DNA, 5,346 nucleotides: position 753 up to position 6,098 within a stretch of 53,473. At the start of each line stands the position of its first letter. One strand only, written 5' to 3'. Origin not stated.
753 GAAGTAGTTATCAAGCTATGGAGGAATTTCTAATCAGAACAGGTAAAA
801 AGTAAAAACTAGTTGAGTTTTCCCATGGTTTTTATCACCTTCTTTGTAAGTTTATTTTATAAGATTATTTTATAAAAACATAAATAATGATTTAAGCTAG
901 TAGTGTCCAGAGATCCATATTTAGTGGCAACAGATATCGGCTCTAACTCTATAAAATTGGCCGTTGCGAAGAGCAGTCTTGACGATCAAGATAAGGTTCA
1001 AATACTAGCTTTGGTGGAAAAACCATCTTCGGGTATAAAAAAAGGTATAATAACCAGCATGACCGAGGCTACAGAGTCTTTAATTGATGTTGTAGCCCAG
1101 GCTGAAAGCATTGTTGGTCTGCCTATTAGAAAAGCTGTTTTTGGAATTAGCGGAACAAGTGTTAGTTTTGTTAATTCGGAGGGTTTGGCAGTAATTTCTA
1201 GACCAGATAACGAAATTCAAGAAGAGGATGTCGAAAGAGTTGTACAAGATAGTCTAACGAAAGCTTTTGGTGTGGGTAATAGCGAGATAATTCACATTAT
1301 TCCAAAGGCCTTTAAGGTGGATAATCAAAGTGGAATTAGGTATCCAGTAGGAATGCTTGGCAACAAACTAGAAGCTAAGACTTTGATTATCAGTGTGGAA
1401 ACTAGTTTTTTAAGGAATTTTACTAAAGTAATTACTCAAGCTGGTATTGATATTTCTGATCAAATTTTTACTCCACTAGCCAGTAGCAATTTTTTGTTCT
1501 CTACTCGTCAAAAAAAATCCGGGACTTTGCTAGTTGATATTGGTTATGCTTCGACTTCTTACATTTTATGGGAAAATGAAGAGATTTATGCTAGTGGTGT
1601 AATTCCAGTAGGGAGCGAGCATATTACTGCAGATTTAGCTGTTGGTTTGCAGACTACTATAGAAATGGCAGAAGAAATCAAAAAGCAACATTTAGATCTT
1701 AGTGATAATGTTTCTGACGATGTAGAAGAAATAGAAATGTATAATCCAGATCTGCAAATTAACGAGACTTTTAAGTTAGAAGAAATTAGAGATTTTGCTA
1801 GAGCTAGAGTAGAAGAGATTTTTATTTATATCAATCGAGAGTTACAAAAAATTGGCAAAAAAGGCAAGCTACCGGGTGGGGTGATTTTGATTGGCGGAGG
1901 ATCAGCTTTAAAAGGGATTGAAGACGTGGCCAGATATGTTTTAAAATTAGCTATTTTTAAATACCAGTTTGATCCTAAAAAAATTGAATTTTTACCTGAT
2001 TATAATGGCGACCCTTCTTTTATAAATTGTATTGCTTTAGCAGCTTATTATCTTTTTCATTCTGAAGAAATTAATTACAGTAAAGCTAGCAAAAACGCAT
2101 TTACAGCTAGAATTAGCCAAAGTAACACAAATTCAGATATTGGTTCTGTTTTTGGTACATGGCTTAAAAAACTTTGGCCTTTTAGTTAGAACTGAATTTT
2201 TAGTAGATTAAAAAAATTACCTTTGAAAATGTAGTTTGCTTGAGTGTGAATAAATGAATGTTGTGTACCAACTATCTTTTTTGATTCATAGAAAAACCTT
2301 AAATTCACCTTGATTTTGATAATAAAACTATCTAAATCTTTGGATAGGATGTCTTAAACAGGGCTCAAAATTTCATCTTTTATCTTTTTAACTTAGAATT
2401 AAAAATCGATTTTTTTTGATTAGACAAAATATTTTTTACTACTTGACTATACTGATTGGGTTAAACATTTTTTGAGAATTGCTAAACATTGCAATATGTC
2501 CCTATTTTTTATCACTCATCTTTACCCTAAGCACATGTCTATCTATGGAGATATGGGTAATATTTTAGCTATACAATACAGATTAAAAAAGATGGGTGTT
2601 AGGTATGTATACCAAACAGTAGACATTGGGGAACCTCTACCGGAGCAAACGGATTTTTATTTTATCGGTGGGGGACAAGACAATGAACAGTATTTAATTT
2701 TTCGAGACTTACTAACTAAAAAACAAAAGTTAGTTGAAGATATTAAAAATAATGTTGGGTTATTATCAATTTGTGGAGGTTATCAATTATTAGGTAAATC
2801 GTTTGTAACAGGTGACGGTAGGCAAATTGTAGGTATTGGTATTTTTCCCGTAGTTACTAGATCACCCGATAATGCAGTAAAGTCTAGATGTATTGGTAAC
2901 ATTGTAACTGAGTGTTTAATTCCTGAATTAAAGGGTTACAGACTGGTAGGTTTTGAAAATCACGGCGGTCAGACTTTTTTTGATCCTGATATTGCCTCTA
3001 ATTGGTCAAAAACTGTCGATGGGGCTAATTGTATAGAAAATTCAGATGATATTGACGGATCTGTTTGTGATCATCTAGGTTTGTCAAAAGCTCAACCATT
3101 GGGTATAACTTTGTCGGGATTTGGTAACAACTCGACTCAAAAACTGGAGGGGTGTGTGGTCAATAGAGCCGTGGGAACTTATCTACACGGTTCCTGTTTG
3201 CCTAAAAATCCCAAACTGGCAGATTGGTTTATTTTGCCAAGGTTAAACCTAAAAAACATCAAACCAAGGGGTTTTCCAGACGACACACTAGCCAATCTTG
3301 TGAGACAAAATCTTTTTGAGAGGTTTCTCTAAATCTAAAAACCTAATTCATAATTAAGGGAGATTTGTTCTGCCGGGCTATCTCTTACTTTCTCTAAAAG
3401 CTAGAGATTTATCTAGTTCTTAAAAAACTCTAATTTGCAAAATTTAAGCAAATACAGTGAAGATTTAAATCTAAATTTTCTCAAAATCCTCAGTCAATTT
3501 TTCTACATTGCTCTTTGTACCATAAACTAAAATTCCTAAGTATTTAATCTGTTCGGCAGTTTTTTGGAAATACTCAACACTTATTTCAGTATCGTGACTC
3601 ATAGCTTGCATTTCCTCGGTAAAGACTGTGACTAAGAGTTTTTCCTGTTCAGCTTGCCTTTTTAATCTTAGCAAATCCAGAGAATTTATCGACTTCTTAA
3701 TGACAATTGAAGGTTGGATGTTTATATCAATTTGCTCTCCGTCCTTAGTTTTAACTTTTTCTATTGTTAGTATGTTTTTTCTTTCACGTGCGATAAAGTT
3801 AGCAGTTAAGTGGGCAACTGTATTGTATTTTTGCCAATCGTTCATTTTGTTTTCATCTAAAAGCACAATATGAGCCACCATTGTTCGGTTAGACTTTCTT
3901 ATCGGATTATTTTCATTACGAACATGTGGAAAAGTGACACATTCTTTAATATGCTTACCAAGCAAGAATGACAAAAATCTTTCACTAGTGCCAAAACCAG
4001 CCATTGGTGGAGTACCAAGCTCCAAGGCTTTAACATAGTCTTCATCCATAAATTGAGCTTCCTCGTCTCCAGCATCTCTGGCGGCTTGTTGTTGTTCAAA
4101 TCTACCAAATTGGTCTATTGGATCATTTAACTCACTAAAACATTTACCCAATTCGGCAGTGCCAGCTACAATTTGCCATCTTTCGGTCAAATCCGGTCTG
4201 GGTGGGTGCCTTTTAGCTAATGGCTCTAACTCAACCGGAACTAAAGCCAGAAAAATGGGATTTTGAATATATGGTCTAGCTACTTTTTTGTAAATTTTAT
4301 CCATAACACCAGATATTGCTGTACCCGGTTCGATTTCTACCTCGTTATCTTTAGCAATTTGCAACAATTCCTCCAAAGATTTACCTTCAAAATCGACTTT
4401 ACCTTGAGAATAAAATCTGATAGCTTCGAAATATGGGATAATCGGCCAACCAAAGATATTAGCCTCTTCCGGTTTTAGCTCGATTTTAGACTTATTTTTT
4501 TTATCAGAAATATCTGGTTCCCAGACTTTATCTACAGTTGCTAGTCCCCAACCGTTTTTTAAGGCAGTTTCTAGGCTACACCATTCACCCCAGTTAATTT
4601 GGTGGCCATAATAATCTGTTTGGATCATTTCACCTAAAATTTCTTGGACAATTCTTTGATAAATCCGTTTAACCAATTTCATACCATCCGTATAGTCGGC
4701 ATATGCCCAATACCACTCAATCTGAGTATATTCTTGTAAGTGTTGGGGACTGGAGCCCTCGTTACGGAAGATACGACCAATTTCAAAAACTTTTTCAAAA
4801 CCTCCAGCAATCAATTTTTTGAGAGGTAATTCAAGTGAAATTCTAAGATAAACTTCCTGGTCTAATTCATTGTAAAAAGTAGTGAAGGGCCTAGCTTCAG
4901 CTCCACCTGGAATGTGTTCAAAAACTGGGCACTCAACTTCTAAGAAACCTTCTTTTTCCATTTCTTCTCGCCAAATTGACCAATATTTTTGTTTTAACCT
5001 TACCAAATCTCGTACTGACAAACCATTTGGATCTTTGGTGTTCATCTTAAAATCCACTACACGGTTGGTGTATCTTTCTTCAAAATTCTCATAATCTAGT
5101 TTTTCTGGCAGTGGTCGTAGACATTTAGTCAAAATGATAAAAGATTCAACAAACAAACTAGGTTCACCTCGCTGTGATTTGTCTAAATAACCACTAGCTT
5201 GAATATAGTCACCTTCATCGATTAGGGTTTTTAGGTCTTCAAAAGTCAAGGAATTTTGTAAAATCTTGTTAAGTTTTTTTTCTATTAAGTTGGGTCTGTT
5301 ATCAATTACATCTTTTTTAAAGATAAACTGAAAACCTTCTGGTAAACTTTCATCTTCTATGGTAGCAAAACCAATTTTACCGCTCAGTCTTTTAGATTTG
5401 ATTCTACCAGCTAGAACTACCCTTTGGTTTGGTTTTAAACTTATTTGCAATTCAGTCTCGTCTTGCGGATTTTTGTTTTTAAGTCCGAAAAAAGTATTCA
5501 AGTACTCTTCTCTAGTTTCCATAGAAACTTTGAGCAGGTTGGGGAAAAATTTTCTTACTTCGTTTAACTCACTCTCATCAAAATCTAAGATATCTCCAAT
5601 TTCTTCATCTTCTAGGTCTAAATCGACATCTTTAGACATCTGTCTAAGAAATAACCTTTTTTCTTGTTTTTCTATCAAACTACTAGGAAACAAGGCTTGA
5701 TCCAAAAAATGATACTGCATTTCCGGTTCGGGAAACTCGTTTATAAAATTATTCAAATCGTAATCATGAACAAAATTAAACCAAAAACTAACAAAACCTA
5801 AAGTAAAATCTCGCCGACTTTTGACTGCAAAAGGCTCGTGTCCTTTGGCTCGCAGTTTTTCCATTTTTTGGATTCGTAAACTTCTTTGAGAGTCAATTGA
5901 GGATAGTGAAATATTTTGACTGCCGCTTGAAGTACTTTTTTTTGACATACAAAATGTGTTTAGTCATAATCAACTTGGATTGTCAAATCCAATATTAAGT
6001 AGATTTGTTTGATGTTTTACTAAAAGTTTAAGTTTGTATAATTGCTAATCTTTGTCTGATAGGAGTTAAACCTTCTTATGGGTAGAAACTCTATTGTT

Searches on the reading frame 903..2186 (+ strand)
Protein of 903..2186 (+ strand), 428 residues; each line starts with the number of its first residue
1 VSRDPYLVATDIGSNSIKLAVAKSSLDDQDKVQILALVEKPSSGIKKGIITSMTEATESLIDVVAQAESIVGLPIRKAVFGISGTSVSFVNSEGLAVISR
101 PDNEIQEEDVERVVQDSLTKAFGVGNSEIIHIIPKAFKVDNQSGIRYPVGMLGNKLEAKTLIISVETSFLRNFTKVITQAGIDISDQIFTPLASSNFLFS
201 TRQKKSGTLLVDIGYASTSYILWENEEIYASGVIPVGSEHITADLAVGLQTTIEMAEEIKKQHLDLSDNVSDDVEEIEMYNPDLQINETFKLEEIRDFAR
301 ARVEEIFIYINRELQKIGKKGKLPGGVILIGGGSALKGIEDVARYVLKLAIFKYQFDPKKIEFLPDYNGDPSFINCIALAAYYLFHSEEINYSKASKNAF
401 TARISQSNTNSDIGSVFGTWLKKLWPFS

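Call 34: find_encoding_contigs(protein=window:903-2186:+, flank=10000, max_places=1)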
Protein window:903-2186:+ (428 aa): no gene with exactly this product is on record in the collection.

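Call 52: search_protein_families(library=pfam, proteins=[window:903-2186:+], max_evalue=0.001)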
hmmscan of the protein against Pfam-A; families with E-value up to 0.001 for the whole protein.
window:903-2186:+ (428 aa): 2 families
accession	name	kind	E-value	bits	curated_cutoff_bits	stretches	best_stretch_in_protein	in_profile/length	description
PF14450.12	FtsA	-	3.7e-23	82.7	31.8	1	210-349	2-105/127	Cell division protein FtsA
PF02491.25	SHS2_FTSA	-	4.6e-20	72.2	25.4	1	84-163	1-78/79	SHS2 domain inserted in FTSA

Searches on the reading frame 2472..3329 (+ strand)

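Call 52: search_protein_families(library=pfam, proteins=[window:2472-3329:+], max_evalue=0.001)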
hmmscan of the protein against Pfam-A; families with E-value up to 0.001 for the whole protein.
window:2472-3329:+ (286 aa): 1 family
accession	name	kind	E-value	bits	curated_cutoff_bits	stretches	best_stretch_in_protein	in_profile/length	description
PF07685.20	GATase_3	-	5.2e-30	105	27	1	14-186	2-166/196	CobB/CobQ-like glutamine amidotransferase domain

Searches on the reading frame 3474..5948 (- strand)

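Call 52: search_protein_families(library=pfam, proteins=[window:3474-5948:-], max_evalue=0.001)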
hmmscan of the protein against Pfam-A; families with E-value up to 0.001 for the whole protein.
window:3474-5948:- (825 aa): 3 families
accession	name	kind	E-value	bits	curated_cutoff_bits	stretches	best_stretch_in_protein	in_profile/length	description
PF00152.25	tRNA-synt_2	-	1.3e-51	176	25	1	291-676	4-307/308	tRNA synthetases class II (D, K and N)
PF09391.15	DUF2000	-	1.4e-16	61.1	25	1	695-822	5-129/133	Protein of unknown function (DUF2000)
PF01336.31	tRNA_anti-codon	-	1.3e-09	38.3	27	1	177-273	1-75/75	OB-fold nucleic acid binding domain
